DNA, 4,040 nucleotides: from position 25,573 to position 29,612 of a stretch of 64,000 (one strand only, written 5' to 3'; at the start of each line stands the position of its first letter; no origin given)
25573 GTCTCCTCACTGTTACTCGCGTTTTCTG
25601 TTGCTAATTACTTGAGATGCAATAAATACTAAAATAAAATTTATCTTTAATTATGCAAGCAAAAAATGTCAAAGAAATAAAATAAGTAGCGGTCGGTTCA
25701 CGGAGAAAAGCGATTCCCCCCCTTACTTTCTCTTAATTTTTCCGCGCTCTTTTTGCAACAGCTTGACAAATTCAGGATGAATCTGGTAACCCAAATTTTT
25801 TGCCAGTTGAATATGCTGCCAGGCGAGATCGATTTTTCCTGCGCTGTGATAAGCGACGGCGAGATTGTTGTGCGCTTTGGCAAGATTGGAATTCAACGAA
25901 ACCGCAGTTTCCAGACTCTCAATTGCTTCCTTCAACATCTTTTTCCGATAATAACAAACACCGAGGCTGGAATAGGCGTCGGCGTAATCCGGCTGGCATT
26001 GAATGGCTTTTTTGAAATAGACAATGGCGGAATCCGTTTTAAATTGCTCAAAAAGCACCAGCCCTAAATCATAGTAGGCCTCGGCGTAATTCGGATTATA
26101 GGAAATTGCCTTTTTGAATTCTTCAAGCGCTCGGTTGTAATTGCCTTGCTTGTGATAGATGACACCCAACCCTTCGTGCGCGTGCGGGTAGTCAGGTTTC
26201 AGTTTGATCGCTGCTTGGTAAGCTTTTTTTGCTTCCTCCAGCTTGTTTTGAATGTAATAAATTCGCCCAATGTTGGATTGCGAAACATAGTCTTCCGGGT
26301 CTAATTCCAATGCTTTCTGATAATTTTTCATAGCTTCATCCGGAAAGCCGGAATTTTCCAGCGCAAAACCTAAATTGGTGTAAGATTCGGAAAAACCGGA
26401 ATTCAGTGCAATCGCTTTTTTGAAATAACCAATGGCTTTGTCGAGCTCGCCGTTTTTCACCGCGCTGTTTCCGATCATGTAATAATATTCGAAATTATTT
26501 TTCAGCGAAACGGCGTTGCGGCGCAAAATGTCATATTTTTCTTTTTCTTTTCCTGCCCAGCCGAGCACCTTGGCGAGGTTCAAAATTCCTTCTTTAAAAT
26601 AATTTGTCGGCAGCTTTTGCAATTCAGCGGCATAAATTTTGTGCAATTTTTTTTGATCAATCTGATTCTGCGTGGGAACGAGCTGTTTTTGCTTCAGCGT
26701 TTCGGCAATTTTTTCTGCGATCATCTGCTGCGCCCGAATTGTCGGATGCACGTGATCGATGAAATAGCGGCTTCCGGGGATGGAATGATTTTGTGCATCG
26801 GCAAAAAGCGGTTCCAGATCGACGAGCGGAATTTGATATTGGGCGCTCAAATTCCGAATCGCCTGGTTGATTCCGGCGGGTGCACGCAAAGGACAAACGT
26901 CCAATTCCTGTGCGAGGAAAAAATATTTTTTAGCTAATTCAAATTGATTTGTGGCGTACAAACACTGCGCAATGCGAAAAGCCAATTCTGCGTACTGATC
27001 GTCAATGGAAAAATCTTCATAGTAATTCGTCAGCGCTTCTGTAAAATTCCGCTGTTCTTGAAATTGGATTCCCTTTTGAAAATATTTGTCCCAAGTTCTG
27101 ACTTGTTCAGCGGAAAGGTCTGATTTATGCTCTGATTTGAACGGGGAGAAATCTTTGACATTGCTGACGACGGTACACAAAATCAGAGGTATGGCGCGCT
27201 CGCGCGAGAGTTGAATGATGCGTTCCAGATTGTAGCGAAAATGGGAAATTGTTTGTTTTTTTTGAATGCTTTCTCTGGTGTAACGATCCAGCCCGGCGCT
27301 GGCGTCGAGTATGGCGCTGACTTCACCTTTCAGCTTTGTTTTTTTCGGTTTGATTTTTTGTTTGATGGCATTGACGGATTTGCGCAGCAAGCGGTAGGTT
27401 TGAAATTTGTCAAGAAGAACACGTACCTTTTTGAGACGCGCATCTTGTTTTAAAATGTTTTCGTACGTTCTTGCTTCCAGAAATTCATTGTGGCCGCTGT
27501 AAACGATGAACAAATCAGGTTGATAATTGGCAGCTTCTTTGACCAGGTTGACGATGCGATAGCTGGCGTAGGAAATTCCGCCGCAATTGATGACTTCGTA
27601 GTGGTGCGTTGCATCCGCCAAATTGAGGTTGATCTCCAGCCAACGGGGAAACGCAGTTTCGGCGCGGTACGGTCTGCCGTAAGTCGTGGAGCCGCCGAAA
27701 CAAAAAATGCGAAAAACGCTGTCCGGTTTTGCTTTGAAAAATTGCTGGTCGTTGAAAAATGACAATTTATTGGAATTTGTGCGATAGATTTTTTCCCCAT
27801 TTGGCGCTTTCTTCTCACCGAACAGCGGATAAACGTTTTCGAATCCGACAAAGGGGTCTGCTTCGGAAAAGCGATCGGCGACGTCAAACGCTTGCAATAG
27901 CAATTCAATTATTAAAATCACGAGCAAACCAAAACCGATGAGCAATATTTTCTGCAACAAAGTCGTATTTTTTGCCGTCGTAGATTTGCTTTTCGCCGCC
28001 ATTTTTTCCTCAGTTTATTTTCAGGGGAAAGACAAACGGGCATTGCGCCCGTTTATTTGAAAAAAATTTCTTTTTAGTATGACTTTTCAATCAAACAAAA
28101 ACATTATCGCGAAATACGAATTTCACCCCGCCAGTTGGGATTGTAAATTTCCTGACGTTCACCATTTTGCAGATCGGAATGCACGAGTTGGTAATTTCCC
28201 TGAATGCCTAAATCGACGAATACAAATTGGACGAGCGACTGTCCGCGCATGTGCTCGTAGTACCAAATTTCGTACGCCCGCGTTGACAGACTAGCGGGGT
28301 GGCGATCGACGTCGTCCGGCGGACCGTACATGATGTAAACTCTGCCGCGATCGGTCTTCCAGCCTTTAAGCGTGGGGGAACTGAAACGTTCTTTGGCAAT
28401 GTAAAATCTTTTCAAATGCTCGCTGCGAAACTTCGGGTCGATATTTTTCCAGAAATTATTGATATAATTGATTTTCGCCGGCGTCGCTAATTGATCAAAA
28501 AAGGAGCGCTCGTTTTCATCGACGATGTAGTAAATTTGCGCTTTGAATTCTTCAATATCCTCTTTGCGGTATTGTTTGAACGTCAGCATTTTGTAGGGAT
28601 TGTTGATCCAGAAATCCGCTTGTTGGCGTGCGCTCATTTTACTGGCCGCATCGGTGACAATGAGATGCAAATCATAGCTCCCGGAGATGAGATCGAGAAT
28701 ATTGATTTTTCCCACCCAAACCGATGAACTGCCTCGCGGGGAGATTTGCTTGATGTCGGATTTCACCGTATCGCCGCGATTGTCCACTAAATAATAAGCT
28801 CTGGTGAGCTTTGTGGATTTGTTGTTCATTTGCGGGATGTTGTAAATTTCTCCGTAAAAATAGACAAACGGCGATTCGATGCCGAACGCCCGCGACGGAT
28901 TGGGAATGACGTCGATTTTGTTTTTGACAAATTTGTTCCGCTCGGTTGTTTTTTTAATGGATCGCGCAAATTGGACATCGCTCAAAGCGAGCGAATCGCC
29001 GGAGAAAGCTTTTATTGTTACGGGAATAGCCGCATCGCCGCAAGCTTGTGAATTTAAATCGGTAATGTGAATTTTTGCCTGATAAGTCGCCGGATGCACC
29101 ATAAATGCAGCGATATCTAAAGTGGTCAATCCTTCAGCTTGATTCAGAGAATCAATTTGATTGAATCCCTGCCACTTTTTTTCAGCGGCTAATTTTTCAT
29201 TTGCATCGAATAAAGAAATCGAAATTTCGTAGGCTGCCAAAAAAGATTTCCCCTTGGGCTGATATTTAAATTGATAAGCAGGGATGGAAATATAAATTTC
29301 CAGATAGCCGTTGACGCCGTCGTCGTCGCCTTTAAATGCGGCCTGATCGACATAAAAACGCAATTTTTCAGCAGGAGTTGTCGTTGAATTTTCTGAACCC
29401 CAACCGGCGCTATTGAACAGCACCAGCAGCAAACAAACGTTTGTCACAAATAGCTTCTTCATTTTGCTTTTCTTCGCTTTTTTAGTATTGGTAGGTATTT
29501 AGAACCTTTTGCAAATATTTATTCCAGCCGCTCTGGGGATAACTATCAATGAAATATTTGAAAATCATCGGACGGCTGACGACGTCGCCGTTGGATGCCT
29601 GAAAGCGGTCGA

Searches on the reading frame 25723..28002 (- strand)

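Call 6: search_protein_families(library=pfam, proteins=[window:25723-28002:-])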
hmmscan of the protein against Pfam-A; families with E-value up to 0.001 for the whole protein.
window:25723-28002:- (759 aa): 23 families
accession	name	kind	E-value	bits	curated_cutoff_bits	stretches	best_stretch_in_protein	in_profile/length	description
PF00515.34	TPR_1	-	1.7e-51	170.5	27.8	6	609-639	4-34/34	Tetratricopeptide repeat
PF07719.23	TPR_2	-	3e-48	158.4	27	6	607-639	2-34/34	Tetratricopeptide repeat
PF13414.12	TPR_11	-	3.5e-46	155.1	26.8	5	579-620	1-42/42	TPR repeat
PF13181.12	TPR_8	-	1.4e-38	128.2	25.7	4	610-639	5-34/34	Tetratricopeptide repeat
PF13431.12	TPR_17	-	3.3e-35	117.8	24.4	4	662-695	1-34/34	Tetratricopeptide repeat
PF13432.12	TPR_16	-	1.9e-30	105.4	32.7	4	578-632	3-57/65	Tetratricopeptide repeat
PF14559.12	TPR_19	-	8.1e-29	100.2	25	3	554-610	7-63/68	Tetratricopeptide repeat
PF13424.12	TPR_12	-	5.6e-27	94.2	30.1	4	608-669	5-74/77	Tetratricopeptide repeat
PF13374.12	TPR_10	-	4e-18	65.2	27.5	0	574-600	4-30/42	Tetratricopeptide repeat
PF13428.12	TPR_14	-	1.6e-16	59.6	23.5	0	542-572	5-35/44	Tetratricopeptide repeat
PF13174.12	TPR_6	-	2.1e-14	53.5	26.3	0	612-638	6-32/33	Tetratricopeptide repeat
PF13176.12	TPR_7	-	1.3e-12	47.2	27.9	0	608-637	1-32/36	Tetratricopeptide repeat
PF13371.12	TPR_9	-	1.5e-11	44.6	35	1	580-638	3-61/73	Tetratricopeptide repeat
PF23914.1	TPR_CcmH_CycH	-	1.8e-11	44.6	42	1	564-664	42-145/158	Cytochrome c-type biogenesis protein H TPR domain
PF13472.12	Lipase_GDSL_2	-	5.5e-10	40.4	32.9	1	101-224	1-88/178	GDSL-like Lipase/Acylhydrolase family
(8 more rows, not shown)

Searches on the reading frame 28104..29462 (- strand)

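Call 7: search_protein_families(library=pfam, proteins=[window:28104-29462:-], max_evalue=0.00001)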
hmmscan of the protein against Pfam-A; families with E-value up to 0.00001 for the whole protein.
window:28104-29462:- (452 aa): 1 family
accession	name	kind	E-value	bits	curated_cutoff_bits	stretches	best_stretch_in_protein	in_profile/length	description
PF20094.4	GWxTD_dom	-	4e-13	49.9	26.9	1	300-429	27-156/172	GWxTD domain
